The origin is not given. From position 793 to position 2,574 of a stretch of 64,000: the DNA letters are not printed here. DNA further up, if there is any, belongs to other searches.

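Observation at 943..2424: Single-polypeptide fusion of a DUF6379-like domain with a xylose-isomerase-like TIM barrel: possible fused C-glycoside deglycosidase (beta+alpha)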

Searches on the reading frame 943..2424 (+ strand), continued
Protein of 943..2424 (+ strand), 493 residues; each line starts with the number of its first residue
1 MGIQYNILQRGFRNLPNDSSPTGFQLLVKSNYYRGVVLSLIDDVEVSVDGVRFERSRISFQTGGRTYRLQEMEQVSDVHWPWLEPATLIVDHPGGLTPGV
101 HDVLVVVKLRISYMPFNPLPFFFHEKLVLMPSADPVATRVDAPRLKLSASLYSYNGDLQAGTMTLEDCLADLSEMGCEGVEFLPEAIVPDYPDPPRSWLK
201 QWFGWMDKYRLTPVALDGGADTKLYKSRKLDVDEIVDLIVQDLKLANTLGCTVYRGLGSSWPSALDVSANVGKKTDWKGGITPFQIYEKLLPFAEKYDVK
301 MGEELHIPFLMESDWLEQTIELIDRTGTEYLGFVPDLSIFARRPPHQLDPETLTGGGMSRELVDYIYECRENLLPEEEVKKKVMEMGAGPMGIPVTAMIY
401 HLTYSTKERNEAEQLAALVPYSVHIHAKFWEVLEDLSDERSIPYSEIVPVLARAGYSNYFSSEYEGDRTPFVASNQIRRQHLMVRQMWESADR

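Call 14: find_related_loci(query=window:943-2421:+, collection=genome_contigs, flank=10000)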
Query window:943-2421:+ (493 aa) in genome_contigs; peptide patterns used: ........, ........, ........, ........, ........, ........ (x = any residue, [..] = any of these).
110 stretches matched a pattern; 14 encode a relative of the query (tblastn E <= 1e-3); 13 distinct loci.
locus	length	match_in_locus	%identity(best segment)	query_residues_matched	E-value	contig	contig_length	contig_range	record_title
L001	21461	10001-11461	72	1-491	0e+0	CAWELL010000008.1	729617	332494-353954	MAG: uncultured Acidobacteriaceae bacterium isolate MFD05705.bin.1.81 genome assembly, contig: contig_57295, whole genom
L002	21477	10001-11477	72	1-491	4e-132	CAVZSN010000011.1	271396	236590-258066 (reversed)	MAG: uncultured Actinomycetota bacterium isolate MFD00709.bin.2.159 genome assembly, contig: contig_76800, whole genome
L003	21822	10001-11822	36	4-487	1e-91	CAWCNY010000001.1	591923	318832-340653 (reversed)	MAG: uncultured Chloroflexia bacterium isolate MFD04944.bin.1.43 genome assembly, contig: contig_14905, whole genome sho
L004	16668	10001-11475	40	7-488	1e-100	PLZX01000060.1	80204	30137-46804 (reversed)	MAG: Bryobacterales bacterium isolate palsa_349 73.20120700_P3D.103_contig_22754, whole genome shotgun sequence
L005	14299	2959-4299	37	4-487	5e-64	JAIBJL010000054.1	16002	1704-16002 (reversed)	MAG: Gammaproteobacteria bacterium isolate CR_Sed_300A_bin.95 scaffold_159, whole genome shotgun sequence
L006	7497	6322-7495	35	4-491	9e-62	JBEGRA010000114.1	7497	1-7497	MAG: Pseudomonadota bacterium isolate pamunkeyriver_2019_sw_WHONDRS-S19S_0054_B_bin.63 scaffold_84557, whole genome shot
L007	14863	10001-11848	34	4-487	1e-61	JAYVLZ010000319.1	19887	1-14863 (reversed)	MAG: Chitinophagaceae bacterium isolate GL56_Down_metabinner_7 GL56_Down_metabinner_7_318, whole genome shotgun sequence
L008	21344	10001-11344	34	4-487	2e-61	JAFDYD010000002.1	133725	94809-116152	MAG: Bacteroidetes bacterium isolate SZAS-41 BACT-AMP-7__2__length-133725, whole genome shotgun sequence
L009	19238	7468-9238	34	4-487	1e-59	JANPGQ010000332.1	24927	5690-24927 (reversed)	MAG: Cytophagales bacterium isolate VAR_69_metabat_321 VAR_69_k141_3175163, whole genome shotgun sequence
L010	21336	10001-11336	35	4-487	5e-58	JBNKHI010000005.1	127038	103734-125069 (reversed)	MAG: Cellvibrionaceae bacterium isolate E1.bin.8.strict NODE_5_length_127060_cov_5.253530, whole genome shotgun sequence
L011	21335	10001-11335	34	4-487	4e-57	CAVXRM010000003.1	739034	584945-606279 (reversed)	MAG: uncultured Gammaproteobacteria bacterium isolate MFD02134.bin.2.247 genome assembly, contig: contig_15337, whole ge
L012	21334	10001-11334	33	4-490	2e-55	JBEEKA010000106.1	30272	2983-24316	MAG: Pseudomonadota bacterium isolate cobbmillcreek_2019_sw_WHONDRS-S19S_0090_B_bin.9 scaffold_805072, whole genome shot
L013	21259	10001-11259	32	7-481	3e-65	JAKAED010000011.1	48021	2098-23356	MAG: Actinomycetes bacterium isolate WY1.bin120 NODE_1066_length_48021_cov_1.434981, whole genome shotgun sequence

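Call 19: find_encoding_contigs(protein=P0002, flank=10000, max_places=2)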
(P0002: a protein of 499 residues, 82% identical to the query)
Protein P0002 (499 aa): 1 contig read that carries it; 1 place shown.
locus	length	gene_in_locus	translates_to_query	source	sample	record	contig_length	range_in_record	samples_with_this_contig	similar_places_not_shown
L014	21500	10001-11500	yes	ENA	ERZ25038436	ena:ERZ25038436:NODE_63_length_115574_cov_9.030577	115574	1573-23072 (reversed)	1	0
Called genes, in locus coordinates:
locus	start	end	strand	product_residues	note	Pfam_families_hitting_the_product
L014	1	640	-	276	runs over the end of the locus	-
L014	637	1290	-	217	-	PF00440:TetR_N, PF13305:TetR_C_33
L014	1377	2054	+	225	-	PF00596:Aldolase_II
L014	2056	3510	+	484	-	PF00202:Aminotran_3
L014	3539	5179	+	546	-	PF00370:FGGY_N, PF02782:FGGY_C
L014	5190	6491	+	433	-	PF00083:Sugar_tr (faint), PF07690:MFS_1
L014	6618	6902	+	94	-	-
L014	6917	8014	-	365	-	PF12796:Ank_2, PF13857:Ank_5 (weak), PF00023:Ank, PF13637:Ank_4 (weak), PF12796:Ank_2, PF13857:Ank_5, PF00023:Ank (weak), PF13637:Ank_4 (weak), +2 more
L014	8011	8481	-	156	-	-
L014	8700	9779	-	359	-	PF00015:MCPsignal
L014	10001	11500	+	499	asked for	PF19906:CGDB, PF01261:AP_endonuc_2 (weak)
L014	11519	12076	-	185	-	PF07467:BLIP (weak)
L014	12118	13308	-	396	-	-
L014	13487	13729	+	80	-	PF01206:TusA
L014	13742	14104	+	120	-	PF02635:DsrE, PF13686:DrsE_2 (weak)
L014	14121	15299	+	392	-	PF00266:Aminotran_5, PF01212:Beta_elim_lyase (faint)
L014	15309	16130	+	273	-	PF01592:NifU_N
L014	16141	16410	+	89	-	-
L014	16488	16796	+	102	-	PF08803:ydhR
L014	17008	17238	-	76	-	PF10967:DUF2769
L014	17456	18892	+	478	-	PF07992:Pyr_redox_2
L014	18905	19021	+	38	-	-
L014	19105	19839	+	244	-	-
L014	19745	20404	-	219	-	PF00440:TetR_N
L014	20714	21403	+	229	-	PF02910:Succ_DH_flav_C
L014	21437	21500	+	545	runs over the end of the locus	?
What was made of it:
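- One homologue (L014, 82% identical) has no obvious C-glycoside genes beside it (call 19).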

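Call 20: find_encoding_contigs(protein=P0003, flank=10000, max_places=2)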
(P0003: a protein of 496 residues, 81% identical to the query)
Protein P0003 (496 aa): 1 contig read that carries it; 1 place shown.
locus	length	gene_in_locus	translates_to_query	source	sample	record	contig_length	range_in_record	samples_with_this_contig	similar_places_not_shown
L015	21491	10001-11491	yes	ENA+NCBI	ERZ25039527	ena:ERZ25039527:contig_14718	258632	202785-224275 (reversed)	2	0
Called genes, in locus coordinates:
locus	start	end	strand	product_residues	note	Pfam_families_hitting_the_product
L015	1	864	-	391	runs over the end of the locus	PF01408:GFO_IDH_MocA, PF03447:NAD_binding_3 (weak), PF22725:GFO_IDH_MocA_C3, PF02894:GFO_IDH_MocA_C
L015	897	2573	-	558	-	PF00732:GMC_oxred_N, PF00890:FAD_binding_2 (faint), PF05199:GMC_oxred_C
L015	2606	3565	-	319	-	PF01261:AP_endonuc_2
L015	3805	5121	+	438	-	PF01261:AP_endonuc_2, PF27526:XylA2_C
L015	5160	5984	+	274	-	PF09339:HTH_IclR, PF01614:IclR_C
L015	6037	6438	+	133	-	PF19906:CGDB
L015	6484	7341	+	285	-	PF01261:AP_endonuc_2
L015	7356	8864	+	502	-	PF04616:Glyco_hydro_43, PF17851:GH43_C2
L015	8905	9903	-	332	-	PF02685:Glucokinase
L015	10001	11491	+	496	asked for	PF19906:CGDB, PF01261:AP_endonuc_2 (weak)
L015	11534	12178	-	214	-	PF00881:Nitroreductase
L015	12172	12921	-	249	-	PF00106:adh_short, PF08659:KR, PF23441:SDR (weak), PF13561:adh_short_C2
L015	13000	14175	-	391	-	PF01306:LacY_symp, PF03825:Nuc_H_symport, PF07690:MFS_1, PF12832:MFS_1_like, PF07690:MFS_1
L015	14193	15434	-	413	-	PF00180:Iso_dh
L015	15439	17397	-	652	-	PF00330:Aconitase, PF28406:AcnX_3rd (faint), PF00694:Aconitase_C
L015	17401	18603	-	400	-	PF00285:Citrate_synt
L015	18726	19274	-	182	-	-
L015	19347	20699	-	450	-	PF00202:Aminotran_3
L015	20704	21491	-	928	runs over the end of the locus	PF00133:tRNA-synt_1, PF01406:tRNA-synt_1e (faint), PF09334:tRNA-synt_1g, PF13603:tRNA-synt_1_2, PF00133:tRNA-synt_1, PF09334:tRNA-synt_1g, PF08264:Anticodon_1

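Call 21: find_encoding_contigs(protein=P0011, flank=10000, max_places=2)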
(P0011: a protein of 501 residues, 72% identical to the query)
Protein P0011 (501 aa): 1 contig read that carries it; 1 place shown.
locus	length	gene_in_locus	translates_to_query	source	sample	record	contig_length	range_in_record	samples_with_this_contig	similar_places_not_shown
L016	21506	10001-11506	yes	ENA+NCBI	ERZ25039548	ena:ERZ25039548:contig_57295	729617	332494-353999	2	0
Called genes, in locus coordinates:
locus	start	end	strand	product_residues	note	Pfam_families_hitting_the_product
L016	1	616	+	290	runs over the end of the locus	PF06283:ThuA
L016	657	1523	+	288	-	PF06283:ThuA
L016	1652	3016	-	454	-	PF06439:3keto-disac_hyd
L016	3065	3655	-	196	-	PF00578:AhpC-TSA, PF08534:Redoxin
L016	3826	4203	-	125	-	PF07366:SnoaL, PF12680:SnoaL_2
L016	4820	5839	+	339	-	PF00296:Bac_luciferase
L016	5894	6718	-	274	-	PF01261:AP_endonuc_2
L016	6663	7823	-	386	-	PF00248:Aldo_ket_red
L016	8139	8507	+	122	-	PF10703:MoaF, PF22036:MoaF_like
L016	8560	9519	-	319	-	PF01261:AP_endonuc_2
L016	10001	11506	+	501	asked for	PF19906:CGDB, PF01261:AP_endonuc_2 (faint)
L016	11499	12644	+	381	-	PF01408:GFO_IDH_MocA, PF02894:GFO_IDH_MocA_C, PF22725:GFO_IDH_MocA_C3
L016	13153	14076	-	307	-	PF03781:FGE-sulfatase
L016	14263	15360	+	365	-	PF25919:BSH_CusB (faint), PF00364:Biotin_lipoyl (faint), PF25917:BSH_RND, PF25973:BSH_CzcB, PF25967:RND-MFP_C (weak), PF25989:YknX_C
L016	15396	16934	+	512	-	PF00873:ACR_tran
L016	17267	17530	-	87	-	-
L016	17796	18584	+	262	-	PF00873:ACR_tran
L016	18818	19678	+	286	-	PF00376:MerR, PF13411:MerR_1, PF07883:Cupin_2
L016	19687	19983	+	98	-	-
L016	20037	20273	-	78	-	-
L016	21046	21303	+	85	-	-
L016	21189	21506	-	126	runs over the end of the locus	-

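Call 24: list_cluster_members(proteins=[P0003, P0006, P0011, P0016, P0026, P0052, P0041, P0043, P0044, P0001])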
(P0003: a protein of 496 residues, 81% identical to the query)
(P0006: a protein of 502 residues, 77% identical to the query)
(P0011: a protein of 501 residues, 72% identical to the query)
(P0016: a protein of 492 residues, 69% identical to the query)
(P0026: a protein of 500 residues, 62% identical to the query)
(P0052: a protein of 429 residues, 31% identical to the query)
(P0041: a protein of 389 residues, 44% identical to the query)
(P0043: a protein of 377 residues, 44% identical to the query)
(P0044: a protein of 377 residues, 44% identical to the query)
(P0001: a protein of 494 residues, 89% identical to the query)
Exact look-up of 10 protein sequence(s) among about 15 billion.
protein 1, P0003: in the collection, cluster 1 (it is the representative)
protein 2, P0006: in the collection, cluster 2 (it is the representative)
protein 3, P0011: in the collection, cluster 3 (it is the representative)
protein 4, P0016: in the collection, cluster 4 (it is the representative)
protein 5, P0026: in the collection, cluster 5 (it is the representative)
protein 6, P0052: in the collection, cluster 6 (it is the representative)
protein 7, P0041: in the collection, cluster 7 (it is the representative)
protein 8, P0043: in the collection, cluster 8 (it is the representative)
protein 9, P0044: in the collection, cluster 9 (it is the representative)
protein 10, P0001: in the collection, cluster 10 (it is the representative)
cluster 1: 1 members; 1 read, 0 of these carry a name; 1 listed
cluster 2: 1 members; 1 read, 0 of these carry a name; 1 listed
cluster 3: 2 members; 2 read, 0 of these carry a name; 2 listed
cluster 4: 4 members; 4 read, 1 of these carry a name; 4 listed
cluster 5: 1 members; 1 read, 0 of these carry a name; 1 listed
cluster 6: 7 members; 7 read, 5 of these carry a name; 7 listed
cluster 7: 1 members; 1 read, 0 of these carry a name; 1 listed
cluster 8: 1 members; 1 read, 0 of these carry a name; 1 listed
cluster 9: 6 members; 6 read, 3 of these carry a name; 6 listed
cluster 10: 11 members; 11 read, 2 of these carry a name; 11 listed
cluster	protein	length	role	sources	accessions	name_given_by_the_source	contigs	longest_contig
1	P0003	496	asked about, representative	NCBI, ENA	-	-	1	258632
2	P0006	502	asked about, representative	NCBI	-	-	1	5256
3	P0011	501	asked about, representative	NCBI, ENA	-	-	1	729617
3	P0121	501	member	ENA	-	-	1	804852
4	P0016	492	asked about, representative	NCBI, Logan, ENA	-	-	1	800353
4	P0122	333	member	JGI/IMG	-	sugar phosphate isomerase/epimerase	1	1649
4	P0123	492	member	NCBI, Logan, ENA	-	-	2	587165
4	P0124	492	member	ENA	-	-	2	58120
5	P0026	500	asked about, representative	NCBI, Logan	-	-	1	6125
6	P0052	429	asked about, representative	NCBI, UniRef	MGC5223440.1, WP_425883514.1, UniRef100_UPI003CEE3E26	C-glycoside deglycosidase beta subunit domain-containing protein [Micromonospora sp. ... | C-glycoside deglycosidase beta subunit domain-containing protein n=1 Tax=Micromonospora ...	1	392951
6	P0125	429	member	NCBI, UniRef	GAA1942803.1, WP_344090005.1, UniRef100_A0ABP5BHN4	C-glycoside deglycosidase beta subunit domain-containing protein [Microbacterium ... | C-deglycosylation enzyme beta subunit n=1 Tax=Microbacterium deminutum TaxID=344164 ...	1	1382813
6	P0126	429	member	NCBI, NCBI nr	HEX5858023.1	MAG TPA: DUF6379 domain-containing protein [Microbacterium sp.] | DUF6379 domain-containing protein [Microbacterium sp.]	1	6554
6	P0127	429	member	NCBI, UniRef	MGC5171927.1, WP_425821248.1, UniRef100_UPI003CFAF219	C-glycoside deglycosidase beta subunit domain-containing protein [Microbacterium sp. ... | C-glycoside deglycosidase beta subunit domain-containing protein n=1 Tax=Microbacterium ...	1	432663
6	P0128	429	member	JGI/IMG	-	sugar phosphate isomerase/epimerase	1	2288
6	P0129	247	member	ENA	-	-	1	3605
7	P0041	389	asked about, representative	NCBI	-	-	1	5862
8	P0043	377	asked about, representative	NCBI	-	-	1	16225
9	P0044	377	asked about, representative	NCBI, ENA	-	-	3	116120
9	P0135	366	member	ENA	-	-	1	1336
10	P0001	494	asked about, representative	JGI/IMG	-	sugar phosphate isomerase/epimerase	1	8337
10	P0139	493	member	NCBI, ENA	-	-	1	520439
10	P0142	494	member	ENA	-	-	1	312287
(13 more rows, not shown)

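Call 27: find_encoding_contigs(protein=P0139, flank=10000, max_places=3)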
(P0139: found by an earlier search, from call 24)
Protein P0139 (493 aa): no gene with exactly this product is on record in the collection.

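Call 28: find_encoding_contigs(protein=P0142, flank=10000, max_places=3)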
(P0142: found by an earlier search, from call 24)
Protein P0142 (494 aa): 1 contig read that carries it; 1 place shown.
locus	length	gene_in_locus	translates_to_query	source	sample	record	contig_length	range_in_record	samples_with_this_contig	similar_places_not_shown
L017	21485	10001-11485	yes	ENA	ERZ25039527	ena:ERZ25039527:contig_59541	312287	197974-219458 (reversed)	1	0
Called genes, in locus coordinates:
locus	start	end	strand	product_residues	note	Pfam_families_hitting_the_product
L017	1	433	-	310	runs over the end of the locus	PF01408:GFO_IDH_MocA, PF02894:GFO_IDH_MocA_C, PF22725:GFO_IDH_MocA_C3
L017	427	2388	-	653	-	PF00732:GMC_oxred_N (weak), PF00890:FAD_binding_2 (weak)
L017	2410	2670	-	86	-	-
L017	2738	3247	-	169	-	PF01261:AP_endonuc_2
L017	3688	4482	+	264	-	-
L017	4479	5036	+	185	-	-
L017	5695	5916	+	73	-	PF01614:IclR_C (weak)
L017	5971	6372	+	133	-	PF19906:CGDB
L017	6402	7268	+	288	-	PF01261:AP_endonuc_2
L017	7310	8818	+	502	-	PF04616:Glyco_hydro_43, PF17851:GH43_C2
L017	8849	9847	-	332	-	PF02685:Glucokinase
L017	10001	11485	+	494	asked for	PF19906:CGDB, PF01261:AP_endonuc_2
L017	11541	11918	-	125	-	PF01850:PIN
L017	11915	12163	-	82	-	PF02604:PhdYeFM_antitox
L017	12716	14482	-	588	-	PF02129:Peptidase_S15, PF08530:PepX_C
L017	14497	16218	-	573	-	PF00890:FAD_binding_2, PF01266:DAO (weak), PF03486:HI0933_like (faint), PF07992:Pyr_redox_2 (faint), PF12831:FAD_oxidored (weak), PF02910:Succ_DH_flav_C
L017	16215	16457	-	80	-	PF12797:Fer4_2 (faint), PF12837:Fer4_6 (faint), PF13237:Fer4_10 (faint), PF14697:Fer4_21, PF12838:Fer4_7, PF13187:Fer4_9, PF13484:Fer4_16 (faint), PF00037:Fer4 (weak)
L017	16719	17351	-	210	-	PF00440:TetR_N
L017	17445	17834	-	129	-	PF01527:HTH_Tnp_1 (weak), PF13384:HTH_23, PF13518:HTH_28, PF13542:HTH_Tnp_ISL3 (weak), PF13551:HTH_29, PF13565:HTH_32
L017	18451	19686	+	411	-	PF18930:DUF5679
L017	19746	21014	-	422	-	PF14659:Phage_int_SAM_3, PF00589:Phage_integrase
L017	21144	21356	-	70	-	-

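Call 42: search_protein_representatives(protein=window:943-2421:+)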
Query: 493 residues. Proteins with E-value up to 0.001 (for the whole library): 984; up to 1e-10: 452; up to 1e-30: 83. The best 150 are listed.
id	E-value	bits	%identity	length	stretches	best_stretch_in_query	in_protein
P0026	4.4e-204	695.2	62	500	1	3-491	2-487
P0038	1.5e-116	406.4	52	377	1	136-491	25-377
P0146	4.4e-79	282.9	44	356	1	139-490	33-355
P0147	3.4e-78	279.9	36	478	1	4-490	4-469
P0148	7.2e-72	259.1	41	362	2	272-487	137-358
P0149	1.6e-71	257.9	37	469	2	4-254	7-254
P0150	1.3e-62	228.5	38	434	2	5-342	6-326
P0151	1.3e-60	221.9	33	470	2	6-250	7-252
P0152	9.7e-60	219.0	38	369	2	283-487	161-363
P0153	7.6e-56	206.2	38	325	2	282-487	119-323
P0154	3.6e-53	197.4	37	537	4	144-257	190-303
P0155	4.5e-53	197.0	36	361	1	141-488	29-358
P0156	5.5e-53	196.8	34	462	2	21-257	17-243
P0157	8.2e-53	196.2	38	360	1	145-486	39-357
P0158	1.3e-51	192.2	34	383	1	143-487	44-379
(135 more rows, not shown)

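Call 44: predict_structure(alignment_id=A1)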
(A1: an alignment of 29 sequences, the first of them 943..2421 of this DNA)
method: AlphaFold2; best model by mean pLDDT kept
length: 493 residues; sequences in the alignment: 29
mean_pLDDT: 84.6   pTM: 0.86
mean pLDDT of the five models: 84.6, 84.2, 83.6, 83.1, 82.2
residues with pLDDT >= 90: 237; 70-90: 182; 50-70: 56; < 50: 18
segments of 3 or more residues with pLDDT < 50: 1-4, 134-142, 267-271
pLDDT, mean of each block of 10 residues (from residue 1): 62 82 88 59 90 92 81 71 82 92 88 71 90 50 79 89 92 93 89 95 97 85 61 86 95 75 50 62 84 96 88 88 94 93 85 89 94 89 89 87 86 93 93 89 94 93 90 93 92 81
secondary structure, 60 per line:
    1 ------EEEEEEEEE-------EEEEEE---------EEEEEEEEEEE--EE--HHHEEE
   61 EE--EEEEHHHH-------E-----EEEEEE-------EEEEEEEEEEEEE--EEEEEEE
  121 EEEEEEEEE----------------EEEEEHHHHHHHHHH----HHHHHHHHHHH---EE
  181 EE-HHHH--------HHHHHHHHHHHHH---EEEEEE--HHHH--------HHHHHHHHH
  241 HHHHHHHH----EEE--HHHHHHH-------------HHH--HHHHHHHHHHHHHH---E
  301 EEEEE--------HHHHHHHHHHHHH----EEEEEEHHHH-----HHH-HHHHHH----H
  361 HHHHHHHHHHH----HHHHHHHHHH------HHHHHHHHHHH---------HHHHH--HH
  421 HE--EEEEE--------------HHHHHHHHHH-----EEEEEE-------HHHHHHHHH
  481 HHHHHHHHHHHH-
elements in order: E7-15 E23-28 E38-48 E58-62 E65-68 H69-72 E86-91 E99-111 E114-129 E146-150 H151-160 H165-175 E179-182 H184-187 H196-208 E212-217 H220-223 H232-248 E253-255 H258-264 H283-296 E300-305 H314-326 E331-336 H337-340 H350-355 H360-371 H376-385 H392-402 H412-416 E425-429 H444-453 E459-464 H472-492
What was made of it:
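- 943..1335 (+): β-subunit (CGDB) domain, residues 1-131. It includes Y33-R34-G35, where Y33 corresponds to Tyr39β of PuCGD. AF2 predicts an all-β domain with strands running to residue 129 (call 44).
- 1336..1374 (+): Inter-domain linker, residues about 132-144 (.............). It is variable in length and sequence across the clade. AF2 pLDDT is below 50 at residues 134-142 (call 44).
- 1975..2202 (+): Helical lid insertion within the α domain, residues about 345-420. AF2 predicts helices at 350-355, 360-371, 376-385, 392-402 and 412-416 (call 44).
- Fold: the AF2 model has pLDDT 84.6 and pTM 0.86 (call 44).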
